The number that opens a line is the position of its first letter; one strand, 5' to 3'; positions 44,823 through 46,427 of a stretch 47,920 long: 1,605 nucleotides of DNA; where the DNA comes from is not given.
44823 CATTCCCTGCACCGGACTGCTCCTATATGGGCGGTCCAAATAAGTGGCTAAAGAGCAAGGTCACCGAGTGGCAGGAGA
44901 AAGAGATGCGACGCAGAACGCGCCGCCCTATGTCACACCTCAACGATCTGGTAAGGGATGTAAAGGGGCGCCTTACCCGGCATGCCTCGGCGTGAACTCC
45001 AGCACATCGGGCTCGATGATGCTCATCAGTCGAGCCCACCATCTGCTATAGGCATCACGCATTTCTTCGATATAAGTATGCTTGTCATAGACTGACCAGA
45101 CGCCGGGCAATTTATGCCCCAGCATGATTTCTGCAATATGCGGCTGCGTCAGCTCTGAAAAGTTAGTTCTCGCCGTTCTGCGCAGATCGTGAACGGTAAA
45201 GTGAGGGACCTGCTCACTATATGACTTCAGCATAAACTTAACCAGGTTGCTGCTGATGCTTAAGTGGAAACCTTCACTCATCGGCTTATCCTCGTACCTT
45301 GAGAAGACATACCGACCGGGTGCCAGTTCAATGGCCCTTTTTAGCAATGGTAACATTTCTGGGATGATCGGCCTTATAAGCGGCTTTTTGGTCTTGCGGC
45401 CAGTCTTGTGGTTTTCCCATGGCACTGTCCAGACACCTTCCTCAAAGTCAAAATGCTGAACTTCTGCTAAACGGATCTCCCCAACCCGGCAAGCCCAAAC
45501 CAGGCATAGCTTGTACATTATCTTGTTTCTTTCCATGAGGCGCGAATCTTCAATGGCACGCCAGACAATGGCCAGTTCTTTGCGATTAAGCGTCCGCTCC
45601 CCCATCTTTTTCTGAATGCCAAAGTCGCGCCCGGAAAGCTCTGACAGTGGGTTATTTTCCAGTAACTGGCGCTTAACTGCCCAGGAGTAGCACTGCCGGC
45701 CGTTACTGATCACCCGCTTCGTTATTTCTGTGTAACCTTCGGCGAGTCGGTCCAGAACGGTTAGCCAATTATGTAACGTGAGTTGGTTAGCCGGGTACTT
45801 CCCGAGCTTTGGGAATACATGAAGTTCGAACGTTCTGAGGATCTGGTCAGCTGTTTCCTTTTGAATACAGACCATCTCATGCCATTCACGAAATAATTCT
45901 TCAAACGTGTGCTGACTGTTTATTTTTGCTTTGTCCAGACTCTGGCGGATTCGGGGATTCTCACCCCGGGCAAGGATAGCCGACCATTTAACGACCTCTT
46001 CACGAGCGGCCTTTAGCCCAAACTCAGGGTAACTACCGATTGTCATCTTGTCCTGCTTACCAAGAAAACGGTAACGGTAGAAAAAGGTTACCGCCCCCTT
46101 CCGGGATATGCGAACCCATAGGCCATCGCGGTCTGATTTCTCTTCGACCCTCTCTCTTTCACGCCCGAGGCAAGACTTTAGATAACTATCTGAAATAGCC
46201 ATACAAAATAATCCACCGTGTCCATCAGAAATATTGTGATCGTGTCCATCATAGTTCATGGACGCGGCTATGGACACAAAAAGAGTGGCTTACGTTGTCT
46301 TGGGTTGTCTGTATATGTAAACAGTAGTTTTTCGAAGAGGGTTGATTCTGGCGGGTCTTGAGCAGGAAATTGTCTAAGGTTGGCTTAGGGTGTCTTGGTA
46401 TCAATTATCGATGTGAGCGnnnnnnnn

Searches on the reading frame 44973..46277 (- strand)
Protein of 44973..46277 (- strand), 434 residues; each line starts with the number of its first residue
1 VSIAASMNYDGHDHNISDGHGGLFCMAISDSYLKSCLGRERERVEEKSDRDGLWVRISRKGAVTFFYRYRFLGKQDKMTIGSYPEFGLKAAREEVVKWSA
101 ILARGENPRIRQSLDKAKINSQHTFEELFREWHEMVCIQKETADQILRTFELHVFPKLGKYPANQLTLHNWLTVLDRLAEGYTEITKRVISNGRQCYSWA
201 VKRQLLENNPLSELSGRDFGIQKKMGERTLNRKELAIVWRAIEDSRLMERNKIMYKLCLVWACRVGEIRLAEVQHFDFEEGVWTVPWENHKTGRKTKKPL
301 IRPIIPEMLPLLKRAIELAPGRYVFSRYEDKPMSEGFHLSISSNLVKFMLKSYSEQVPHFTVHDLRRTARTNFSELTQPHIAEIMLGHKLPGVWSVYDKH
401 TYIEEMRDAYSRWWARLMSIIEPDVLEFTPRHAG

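Call 59: search_protein_families(library=phrogs, proteins=[window:44973-46277:-], max_evalue=0.00001)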
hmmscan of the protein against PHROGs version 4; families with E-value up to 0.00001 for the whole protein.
window:44973-46277:- (434 aa): 6 families
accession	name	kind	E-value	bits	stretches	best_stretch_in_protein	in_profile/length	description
phrog_1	-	integration and excision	9.6e-67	227.6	1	26-426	91-460/611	integrase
phrog_17497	-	unknown function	1.8e-50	171.5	1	318-432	16-131/133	-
phrog_3423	-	unknown function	2.4e-29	103.3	1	26-173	6-155/157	-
phrog_216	-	integration and excision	2.1e-16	60.9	1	187-397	16-221/301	integrase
phrog_4710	-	unknown function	9.9e-08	32.8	1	102-291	2-195/211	-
phrog_24775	-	unknown function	2.7e-06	28.5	1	359-416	27-84/101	-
